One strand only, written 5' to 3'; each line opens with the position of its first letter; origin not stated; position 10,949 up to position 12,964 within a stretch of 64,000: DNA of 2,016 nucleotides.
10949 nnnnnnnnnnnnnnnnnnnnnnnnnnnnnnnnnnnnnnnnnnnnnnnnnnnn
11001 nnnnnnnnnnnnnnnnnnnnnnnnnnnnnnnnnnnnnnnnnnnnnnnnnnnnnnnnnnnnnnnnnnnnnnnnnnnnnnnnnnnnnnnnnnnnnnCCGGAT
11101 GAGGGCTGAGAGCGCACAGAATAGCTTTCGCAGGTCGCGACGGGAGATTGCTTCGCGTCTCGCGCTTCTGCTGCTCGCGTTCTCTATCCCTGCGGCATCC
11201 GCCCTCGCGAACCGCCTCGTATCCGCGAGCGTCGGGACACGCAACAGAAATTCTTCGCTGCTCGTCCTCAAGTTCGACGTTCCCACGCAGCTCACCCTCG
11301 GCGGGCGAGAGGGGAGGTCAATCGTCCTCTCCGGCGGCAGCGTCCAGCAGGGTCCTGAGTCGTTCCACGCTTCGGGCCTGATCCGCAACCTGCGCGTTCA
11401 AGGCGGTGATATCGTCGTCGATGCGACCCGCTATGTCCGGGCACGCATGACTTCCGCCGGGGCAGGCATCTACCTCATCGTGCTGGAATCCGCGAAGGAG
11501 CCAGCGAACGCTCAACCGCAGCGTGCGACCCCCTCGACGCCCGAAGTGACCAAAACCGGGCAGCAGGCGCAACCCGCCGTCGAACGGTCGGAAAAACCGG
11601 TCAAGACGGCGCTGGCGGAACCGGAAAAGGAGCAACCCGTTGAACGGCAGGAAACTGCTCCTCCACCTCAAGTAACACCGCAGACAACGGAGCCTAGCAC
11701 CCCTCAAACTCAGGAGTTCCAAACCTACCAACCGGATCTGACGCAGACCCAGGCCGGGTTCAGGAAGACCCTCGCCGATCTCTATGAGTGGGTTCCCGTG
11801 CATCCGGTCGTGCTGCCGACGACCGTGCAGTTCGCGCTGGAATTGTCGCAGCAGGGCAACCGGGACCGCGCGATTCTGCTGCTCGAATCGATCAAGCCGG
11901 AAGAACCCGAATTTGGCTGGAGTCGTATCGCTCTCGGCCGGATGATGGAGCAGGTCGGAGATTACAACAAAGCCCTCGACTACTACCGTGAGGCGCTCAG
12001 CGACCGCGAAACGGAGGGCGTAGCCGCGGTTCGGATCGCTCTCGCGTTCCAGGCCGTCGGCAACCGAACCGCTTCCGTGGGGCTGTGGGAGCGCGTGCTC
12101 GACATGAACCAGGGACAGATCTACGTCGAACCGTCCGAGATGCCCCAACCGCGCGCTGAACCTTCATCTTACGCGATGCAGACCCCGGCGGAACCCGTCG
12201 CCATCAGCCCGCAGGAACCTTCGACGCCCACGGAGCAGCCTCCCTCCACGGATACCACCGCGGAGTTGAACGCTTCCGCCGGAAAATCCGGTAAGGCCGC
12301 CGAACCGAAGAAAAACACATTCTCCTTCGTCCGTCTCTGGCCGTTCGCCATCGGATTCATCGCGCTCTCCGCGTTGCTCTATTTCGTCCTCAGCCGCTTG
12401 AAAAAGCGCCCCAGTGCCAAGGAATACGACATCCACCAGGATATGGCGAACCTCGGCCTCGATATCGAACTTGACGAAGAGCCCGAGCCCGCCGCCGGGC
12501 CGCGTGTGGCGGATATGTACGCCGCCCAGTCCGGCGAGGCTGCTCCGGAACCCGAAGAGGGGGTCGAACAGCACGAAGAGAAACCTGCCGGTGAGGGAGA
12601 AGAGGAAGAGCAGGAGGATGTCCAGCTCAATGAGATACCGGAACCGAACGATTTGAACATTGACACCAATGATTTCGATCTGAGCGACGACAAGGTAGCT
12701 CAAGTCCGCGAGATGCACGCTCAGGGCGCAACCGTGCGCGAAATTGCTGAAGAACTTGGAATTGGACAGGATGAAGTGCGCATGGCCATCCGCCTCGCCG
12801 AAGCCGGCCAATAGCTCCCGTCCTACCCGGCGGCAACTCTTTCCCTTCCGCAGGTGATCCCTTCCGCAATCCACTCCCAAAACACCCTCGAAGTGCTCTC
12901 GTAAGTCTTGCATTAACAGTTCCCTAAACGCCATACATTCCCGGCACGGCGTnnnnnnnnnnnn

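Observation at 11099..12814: Secreted/bitopic protein ending in a sigma-70 region-4-like HTH, encoded right after fliA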

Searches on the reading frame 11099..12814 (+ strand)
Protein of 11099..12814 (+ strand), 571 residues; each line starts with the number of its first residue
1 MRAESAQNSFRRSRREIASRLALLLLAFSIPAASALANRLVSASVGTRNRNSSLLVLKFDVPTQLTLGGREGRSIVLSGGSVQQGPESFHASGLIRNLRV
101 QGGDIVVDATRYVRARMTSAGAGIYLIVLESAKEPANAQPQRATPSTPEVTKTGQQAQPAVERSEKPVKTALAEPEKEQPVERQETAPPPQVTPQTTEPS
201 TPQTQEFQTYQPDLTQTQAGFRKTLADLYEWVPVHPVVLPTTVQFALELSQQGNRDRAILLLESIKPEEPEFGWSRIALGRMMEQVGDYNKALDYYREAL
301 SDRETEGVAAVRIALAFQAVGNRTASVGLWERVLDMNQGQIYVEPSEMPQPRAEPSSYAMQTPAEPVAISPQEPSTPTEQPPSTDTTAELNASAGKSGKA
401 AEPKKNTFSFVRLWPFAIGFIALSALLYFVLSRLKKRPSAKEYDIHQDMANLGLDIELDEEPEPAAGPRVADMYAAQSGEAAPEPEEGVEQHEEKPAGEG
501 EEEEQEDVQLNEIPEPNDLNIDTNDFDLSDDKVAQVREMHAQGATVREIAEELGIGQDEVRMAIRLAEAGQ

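Call 3: search_protein_families(library=pfam, proteins=[window:11099-12814:+], max_evalue=1)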
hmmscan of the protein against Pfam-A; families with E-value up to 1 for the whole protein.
window:11099-12814:+ (571 aa): 19 families
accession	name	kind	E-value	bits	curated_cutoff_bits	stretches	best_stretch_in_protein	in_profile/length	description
PF13176.12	TPR_7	-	4.5e-06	26.8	27.9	1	277-302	3-30/36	Tetratricopeptide repeat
PF19610.4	DUF6115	-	7.4e-06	26.8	27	1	490-566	61-133/134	Family of unknown function (DUF6115)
PF13424.12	TPR_12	-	5.6e-05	23.7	30.1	1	273-301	45-73/77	Tetratricopeptide repeat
PF13374.12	TPR_10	-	0.00022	21.6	27.5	1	275-304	4-33/42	Tetratricopeptide repeat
PF07719.23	TPR_2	-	0.00027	21.3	27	1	278-301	6-29/34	Tetratricopeptide repeat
PF02796.21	HTH_7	-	0.0011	19.5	23.8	1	528-556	6-34/45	Helix-turn-helix domain of resolvase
PF13428.12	TPR_14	-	0.0015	19.4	23.5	1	276-306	4-34/44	Tetratricopeptide repeat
PF24575.1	TPR_Slam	-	0.0025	18.6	35.2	1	278-322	52-94/104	Surface lipoprotein assembly modifier, N-terminal TPR repeats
PF00515.34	TPR_1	-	0.007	16.6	27.8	1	285-300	13-28/34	Tetratricopeptide repeat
PF04539.22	Sigma70_r3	-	0.0082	16.7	25.3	1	543-568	20-45/78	Sigma-70 region 3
PF10975.14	DUF2802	-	0.009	16.6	33.5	1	537-566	37-66/68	Protein of unknown function (DUF2802)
PF14559.12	TPR_19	-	0.024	15.4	25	0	287-322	5-40/68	Tetratricopeptide repeat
PF13384.12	HTH_23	-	0.035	14.4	24.6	1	534-556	8-30/50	Homeodomain-like domain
PF13936.12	HTH_38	-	0.057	13.6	27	1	528-554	5-31/44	Helix-turn-helix domain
PF13432.12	TPR_16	-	0.061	14.2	32.7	0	245-300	3-58/65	Tetratricopeptide repeat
PF04545.22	Sigma70_r4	-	0.11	12.5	24.1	1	542-565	19-42/50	Sigma-70, region 4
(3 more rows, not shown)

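Call 4: search_protein_families(library=ncbifam, proteins=[window:11099-12814:+], max_evalue=1)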
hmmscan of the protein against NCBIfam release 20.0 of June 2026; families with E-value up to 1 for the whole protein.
window:11099-12814:+ (571 aa): 10 families
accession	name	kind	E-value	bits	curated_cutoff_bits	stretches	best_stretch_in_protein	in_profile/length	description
NF040959.1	MamA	equivalog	5.3e-05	22.7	200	1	223-338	55-170/204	magnetosome protein MamA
NF002725.1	PRK02603.1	equivalog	0.0032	17.5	143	1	285-339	47-104/173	photosystem I assembly protein Ycf3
TIGR00540.1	TPR_hemY_coli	hypoth_equivalog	0.0044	15.8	142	1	249-327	302-379/385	heme biosynthesis-associated TPR protein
TIGR02917.1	PEP_TPR_lipo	equivalog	0.0098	13.8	312.2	1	250-334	578-763/899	XrtA/PEP-CTERM system TPR-repeat protein PrsT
NF033920.0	C39_PA2778_fam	equivalog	0.044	13.2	150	1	242-329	159-246/255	PA2778 family cysteine peptidase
NF033758.1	gliding_GltE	equivalog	0.046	12.7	225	1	277-334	90-147/411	adventurous gliding motility TPR repeat lipoprotein GltE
NF007227.0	PRK09645.1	subfamily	0.051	13.5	202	1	519-561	114-156/177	sigma-70 family RNA polymerase sigma factor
NF040595.1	HTH_Cbp1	equivalog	0.052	13.5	140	1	531-563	3-35/135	CRISPR DNA repeat-binding protein Cbp1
NF047371.1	FlcA_CTERM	equivalog_domain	0.086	11.3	300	1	252-306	486-540/646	periplasmic flagellar collar protein FlcA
TIGR02521.1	type_IV_pilW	equivalog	0.15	11.6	154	1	242-306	34-98/234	type IV pilus biogenesis/stability protein PilW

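Call 5: find_homologous_proteins(query=window:11099-12814:+, max_evalue=0.001)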
Query window:11099-12814:+ (571 aa): 6 proteins with E <= 0.001 among 8000 candidates.
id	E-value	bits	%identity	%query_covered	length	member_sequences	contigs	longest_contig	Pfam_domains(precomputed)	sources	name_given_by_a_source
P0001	0.0e+0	1239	100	100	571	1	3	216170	PF19610.6,PF13176.13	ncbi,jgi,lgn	-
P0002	2.3e-191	655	59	100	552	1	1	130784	PF19610.6,PF00515.35,PF13424.13,PF13176.13,PF13428.13,PF07719.24,PF13374.13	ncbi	ncbi:MAG: hypothetical protein V2A56_07205 [bacterium]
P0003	1.0e-169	584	56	98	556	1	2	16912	PF14559.13,PF19610.6,PF00515.35,PF13424.13,PF13176.13,PF13432.13,PF13428.13,PF07719.24,PF13374.13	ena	-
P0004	5.8e-142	492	48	99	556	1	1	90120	PF19610.6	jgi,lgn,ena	-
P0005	3.5e-114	401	43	98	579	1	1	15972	PF14559.13,PF13424.13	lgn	-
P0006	8.5e-113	396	42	98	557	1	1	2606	PF19610.6,PF13424.13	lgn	-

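Call 10: find_related_loci(query=A1, collection=genome_contigs, flank=8000)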
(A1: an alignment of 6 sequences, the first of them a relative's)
Query A1 (571 aa) in genome_contigs; peptide patterns used: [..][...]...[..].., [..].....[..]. (x = any residue, [..] = any of these).
83 stretches matched a pattern; 1 encode a relative of the query (tblastn E <= 1e-3); 1 distinct loci.
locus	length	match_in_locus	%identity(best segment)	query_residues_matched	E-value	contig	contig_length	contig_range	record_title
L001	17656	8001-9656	59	1-571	0e+0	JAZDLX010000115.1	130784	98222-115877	MAG: bacterium isolate MEGAHIT-group-0.623 k141_16291909, whole genome shotgun sequence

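Call 12: find_encoding_contigs(protein=P0004, flank=8000, max_places=3)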
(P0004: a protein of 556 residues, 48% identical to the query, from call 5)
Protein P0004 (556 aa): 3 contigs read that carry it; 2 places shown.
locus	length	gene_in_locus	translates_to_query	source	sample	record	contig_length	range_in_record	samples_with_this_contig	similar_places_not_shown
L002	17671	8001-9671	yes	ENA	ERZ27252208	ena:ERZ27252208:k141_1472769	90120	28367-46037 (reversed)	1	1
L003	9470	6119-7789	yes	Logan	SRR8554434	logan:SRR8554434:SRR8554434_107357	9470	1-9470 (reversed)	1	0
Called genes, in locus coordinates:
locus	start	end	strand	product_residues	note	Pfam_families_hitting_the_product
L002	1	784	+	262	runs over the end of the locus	PF01311:Bac_export_1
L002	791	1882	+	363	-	PF01312:Bac_export_2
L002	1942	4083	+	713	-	PF00771:FHIPEP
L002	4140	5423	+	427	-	PF13401:AAA_22 (weak), PF00448:SRP54, PF02492:cobW (faint)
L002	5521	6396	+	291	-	PF00142:Fer4_NifH, PF02374:ArsA_ATPase (weak), PF06564:CBP_BcsQ, PF09140:MipZ, PF10609:ParA, PF13614:AAA_31, PF01656:CbiA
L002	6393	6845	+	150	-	-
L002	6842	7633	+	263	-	PF04542:Sigma70_r2, PF04539:Sigma70_r3 (weak), PF08281:Sigma70_r4_2, PF04545:Sigma70_r4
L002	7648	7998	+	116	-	-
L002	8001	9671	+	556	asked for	PF19610:DUF6115 (weak)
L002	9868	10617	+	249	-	PF22692:LlgE_F_G_D1, PF06429:Flg_bbr_C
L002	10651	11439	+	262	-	PF00460:Flg_bb_rod, PF22692:LlgE_F_G_D1, PF06429:Flg_bbr_C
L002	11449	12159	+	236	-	PF08666:SAF (weak), PF13144:ChapFlgA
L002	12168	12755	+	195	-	PF02107:FlgH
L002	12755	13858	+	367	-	PF02119:FlgI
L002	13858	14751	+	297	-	PF10135:Rod-binding (weak), PF01464:SLT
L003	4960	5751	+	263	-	PF04542:Sigma70_r2, PF04539:Sigma70_r3 (weak), PF08281:Sigma70_r4_2, PF04545:Sigma70_r4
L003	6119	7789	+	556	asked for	PF19610:DUF6115 (weak)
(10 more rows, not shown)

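Call 13: find_encoding_contigs(protein=P0005, flank=8000, max_places=3)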
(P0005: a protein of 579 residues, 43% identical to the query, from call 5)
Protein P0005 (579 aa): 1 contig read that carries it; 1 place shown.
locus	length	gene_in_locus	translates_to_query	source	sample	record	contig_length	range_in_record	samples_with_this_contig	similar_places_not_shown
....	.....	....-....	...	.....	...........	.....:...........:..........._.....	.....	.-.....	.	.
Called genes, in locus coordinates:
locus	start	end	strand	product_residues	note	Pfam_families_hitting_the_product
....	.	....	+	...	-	?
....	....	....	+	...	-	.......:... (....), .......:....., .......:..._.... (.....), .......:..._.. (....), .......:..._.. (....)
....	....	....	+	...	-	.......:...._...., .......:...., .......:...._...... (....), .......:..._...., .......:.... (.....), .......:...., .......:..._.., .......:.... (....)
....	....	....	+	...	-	-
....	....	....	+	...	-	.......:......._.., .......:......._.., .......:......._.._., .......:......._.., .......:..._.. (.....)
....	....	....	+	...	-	-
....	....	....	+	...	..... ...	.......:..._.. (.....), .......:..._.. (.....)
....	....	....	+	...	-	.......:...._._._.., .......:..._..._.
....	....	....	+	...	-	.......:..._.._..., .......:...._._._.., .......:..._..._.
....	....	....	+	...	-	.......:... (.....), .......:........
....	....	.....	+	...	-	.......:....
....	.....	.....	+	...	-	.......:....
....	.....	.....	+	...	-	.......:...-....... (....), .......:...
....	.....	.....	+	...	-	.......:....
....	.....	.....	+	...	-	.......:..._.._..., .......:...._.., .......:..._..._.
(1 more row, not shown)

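Call 33: predict_structure(alignment_id=A1)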
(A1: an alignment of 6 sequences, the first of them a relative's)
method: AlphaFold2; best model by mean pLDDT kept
length: 571 residues; sequences in the alignment: 6
mean_pLDDT: 53.2   pTM: 0.27
mean pLDDT of the five models: 53.2, 53.1, 52.0, 51.6, 51.1
residues with pLDDT >= 90: 5; 70-90: 147; 50-70: 124; < 50: 295
segments of 3 or more residues with pLDDT < 50: 1-12, 29-35, 139-158, 160-188, 190-238, 307-309, 313-328, 330-370, 375-380, 382-406, 436-438, 440-444, 453-461, 463-472, 474-476, 478-525
pLDDT, mean of each block of 10 residues (from residue 1): 40 54 57 53 69 80 78 84 74 84 86 80 76 68 35 32 32 34 37 31 32 35 35 38 65 74 77 68 62 64 50 45 44 43 33 34 38 35 34 33 45 61 72 51 48 45 43 45 39 34 35 38 51 76 80 78 69 43
secondary structure, 60 per line:
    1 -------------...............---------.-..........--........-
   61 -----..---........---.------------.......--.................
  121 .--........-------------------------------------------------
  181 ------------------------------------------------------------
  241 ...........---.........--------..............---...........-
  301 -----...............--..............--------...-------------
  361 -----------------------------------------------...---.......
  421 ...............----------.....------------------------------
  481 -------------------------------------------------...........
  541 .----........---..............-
elements in order: H14-28 E40-49 E52-59 E71-78 E95-101 E104-121 E124-131 H241-251 H255-263 H272-285 H289-299 H306-320 H323-336 H414-435 H446-450 H530-541 H546-553 H557-570

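Call 37: search_protein_families(library=pfam, alignment_id=A4, max_evalue=0.01)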
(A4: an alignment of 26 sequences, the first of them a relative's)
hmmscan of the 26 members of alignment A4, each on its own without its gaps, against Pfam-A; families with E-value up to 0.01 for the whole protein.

A. member 1, P0001 (571 aa): 11 families
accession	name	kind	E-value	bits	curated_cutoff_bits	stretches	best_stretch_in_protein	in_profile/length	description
PF13176.12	TPR_7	-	4.5e-06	26.8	27.9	0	277-302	3-30/36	Tetratricopeptide repeat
PF19610.4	DUF6115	-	7.4e-06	26.8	27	1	490-566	61-133/134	Family of unknown function (DUF6115)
PF13424.12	TPR_12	-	5.6e-05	23.7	30.1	1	273-301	45-73/77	Tetratricopeptide repeat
PF13374.12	TPR_10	-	0.00022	21.6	27.5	0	275-304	4-33/42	Tetratricopeptide repeat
PF07719.23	TPR_2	-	0.00027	21.3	27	1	278-301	6-29/34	Tetratricopeptide repeat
PF02796.21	HTH_7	-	0.0011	19.5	23.8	1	528-556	6-34/45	Helix-turn-helix domain of resolvase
PF13428.12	TPR_14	-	0.0015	19.4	23.5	0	276-306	4-34/44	Tetratricopeptide repeat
PF24575.1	TPR_Slam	-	0.0025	18.6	35.2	0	278-322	52-94/104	Surface lipoprotein assembly modifier, N-terminal TPR repeats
PF00515.34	TPR_1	-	0.007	16.6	27.8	0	285-300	13-28/34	Tetratricopeptide repeat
PF04539.22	Sigma70_r3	-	0.0082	16.7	25.3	0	543-568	20-45/78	Sigma-70 region 3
PF10975.14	DUF2802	-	0.009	16.6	33.5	0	537-566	37-66/68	Protein of unknown function (DUF2802)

B. families by the number of members that match (of 26 scanned): 32 families (the first 25 are shown)
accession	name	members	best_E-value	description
PF19610.4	DUF6115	24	3.2e-11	Family of unknown function (DUF6115)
PF07719.23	TPR_2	19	4e-07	Tetratricopeptide repeat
PF13424.12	TPR_12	16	7.4e-10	Tetratricopeptide repeat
PF14559.12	TPR_19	15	3.8e-09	Tetratricopeptide repeat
PF00515.34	TPR_1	15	1.2e-06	Tetratricopeptide repeat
PF13428.12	TPR_14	14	5e-06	Tetratricopeptide repeat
PF13176.12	TPR_7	12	2.5e-07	Tetratricopeptide repeat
PF13374.12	TPR_10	11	4.6e-06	Tetratricopeptide repeat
PF13432.12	TPR_16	10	1.4e-05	Tetratricopeptide repeat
PF10975.14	DUF2802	10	1.7e-05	Protein of unknown function (DUF2802)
PF13174.12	TPR_6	9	0.0001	Tetratricopeptide repeat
PF13936.12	HTH_38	9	0.00061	Helix-turn-helix domain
PF13181.12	TPR_8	6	0.00023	Tetratricopeptide repeat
PF13414.12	TPR_11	5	6.9e-05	TPR repeat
PF24575.1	TPR_Slam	5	0.0011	Surface lipoprotein assembly modifier, N-terminal TPR repeats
PF08281.18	Sigma70_r4_2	3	0.0011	Sigma-70, region 4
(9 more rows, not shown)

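Call 38: find_homologous_proteins(query=A4, max_evalue=0.00001)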
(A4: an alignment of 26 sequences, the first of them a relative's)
Query A4 (26 sequences) (571 aa, profile of the alignment): 20 proteins with E <= 0.00001 among 8000 candidates.
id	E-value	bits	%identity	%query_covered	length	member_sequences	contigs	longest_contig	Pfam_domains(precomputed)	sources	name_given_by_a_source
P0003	1.2e-156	540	56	98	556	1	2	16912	PF14559.13,PF19610.6,PF00515.35,PF13424.13,PF13176.13,PF13432.13,PF13428.13,PF07719.24,PF13374.13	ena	-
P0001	9.8e-155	534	100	100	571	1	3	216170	PF19610.6,PF13176.13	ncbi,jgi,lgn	-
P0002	1.7e-154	533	59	100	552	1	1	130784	PF19610.6,PF00515.35,PF13424.13,PF13176.13,PF13428.13,PF07719.24,PF13374.13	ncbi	ncbi:MAG: hypothetical protein V2A56_07205 [bacterium]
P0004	3.0e-154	533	48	99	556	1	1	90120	PF19610.6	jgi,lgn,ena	-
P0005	2.1e-151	523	43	98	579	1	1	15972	PF14559.13,PF13424.13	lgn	-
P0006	5.1e-150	519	42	98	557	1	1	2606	PF19610.6,PF13424.13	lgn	-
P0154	1.9e-18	85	25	12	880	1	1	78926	PF16068.11,PF25060.1,PF13414.13,PF13374.13,PF24575.2,PF02259.30,PF00515.35,PF13424.13,PF13429.13,PF14561.13,PF07719.24,PF13174.13,PF20308.5,PF25063.1,PF13431.13,PF23914.2,PF25062.2,PF13176.13,PF13428.13,PF25064.2,PF14559.13,PF13371.13,PF12895.14,PF21033.5,PF13432.13,PF13181.13,PF10373.16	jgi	jgi:tetratricopeptide (TPR) repeat protein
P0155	1.6e-16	78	27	14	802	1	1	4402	PF03704.24,PF13414.13,PF13844.13,PF13374.13,PF07721.21,PF24575.2,PF00515.35,PF13424.13,PF13429.13,PF14561.13,PF07719.24,PF13174.13,PF20308.5,PF25063.1,PF13431.13,PF23914.2,PF13176.13,PF13428.13,PF25064.2,PF14559.13,PF13371.13,PF17874.8,PF12895.14,PF21033.5,PF13432.13,PF13181.13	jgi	jgi:protein O-GlcNAc transferase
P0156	1.0e-13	69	20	12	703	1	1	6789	PF03704.24,PF13414.13,PF10952.16,PF13374.13,PF24575.2,PF02259.30,PF00515.35,PF13424.13,PF14561.13,PF07719.24,PF13174.13,PF20308.5,PF25063.1,PF13431.13,PF23914.2,PF13176.13,PF13428.13,PF25064.2,PF14559.13,PF13371.13,PF17874.8,PF12895.14,PF21033.5,PF13432.13,PF13181.13,PF10373.16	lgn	-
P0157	3.7e-13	67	20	16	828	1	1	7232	PF13431.13,PF23914.2,PF13414.13,PF13176.13,PF13428.13,PF25064.2,PF13374.13,PF14559.13,PF24575.2,PF13371.13,PF00515.35,PF13424.13,PF13432.13,PF13181.13,PF07719.24,PF13174.13,PF20308.5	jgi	jgi:tetratricopeptide (TPR) repeat protein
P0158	1.9e-10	58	28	10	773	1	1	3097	PF03704.24,PF13431.13,PF23914.2,PF13414.13,PF13176.13,PF13428.13,PF13374.13,PF14559.13,PF24575.2,PF00515.35,PF13424.13,PF21033.5,PF13432.13,PF13429.13,PF13181.13,PF07719.24,PF13231.13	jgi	jgi:tetratricopeptide (TPR) repeat protein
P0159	7.5e-10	56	26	15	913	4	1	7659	PF25060.1,PF13414.13,PF12569.15,PF13374.13,PF07721.21,PF24575.2,PF00515.35,PF13424.13,PF13429.13,PF14561.13,PF07719.24,PF13174.13,PF25063.1,PF13431.13,PF23914.2,PF25062.2,PF13176.13,PF13428.13,PF25064.2,PF14559.13,PF13371.13,PF12895.14,PF21033.5,PF13432.13,PF13181.13,PF10373.16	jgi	jgi:cellulose synthase operon protein C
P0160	1.3e-9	56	22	16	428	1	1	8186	PF13431.13,PF13414.13,PF13176.13,PF13428.13,PF13374.13,PF14559.13,PF24575.2,PF00515.35,PF12895.14,PF13424.13,PF21033.5,PF13432.13,PF13181.13,PF14561.13,PF07719.24,PF13174.13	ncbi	-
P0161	5.7e-9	54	25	12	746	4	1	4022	PF25060.1,PF13414.13,PF09613.17,PF13374.13,PF07721.21,PF24575.2,PF00515.35,PF13424.13,PF14561.13,PF07719.24,PF13174.13,PF20308.5,PF25063.1,PF13431.13,PF23914.2,PF25062.2,PF13176.13,PF13428.13,PF25064.2,PF14559.13,PF13371.13,PF12895.14,PF21033.5,PF13432.13,PF13181.13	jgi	jgi:tetratricopeptide (TPR) repeat protein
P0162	6.4e-9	53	27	10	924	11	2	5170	PF09976.16,PF25060.1,PF13414.13,PF16918.12,PF09613.17,PF23241.2,PF24575.2,PF00515.35,PF13424.13,PF13429.13,PF14561.13,PF07719.24,PF13174.13,PF20308.5,PF25063.1,PF14853.13,PF13431.13,PF23914.2,PF13525.13,PF25062.2,PF25058.2,PF13428.13,PF25064.2,PF14559.13,PF13371.13,PF22860.3,PF12895.14,PF21033.5,PF1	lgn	-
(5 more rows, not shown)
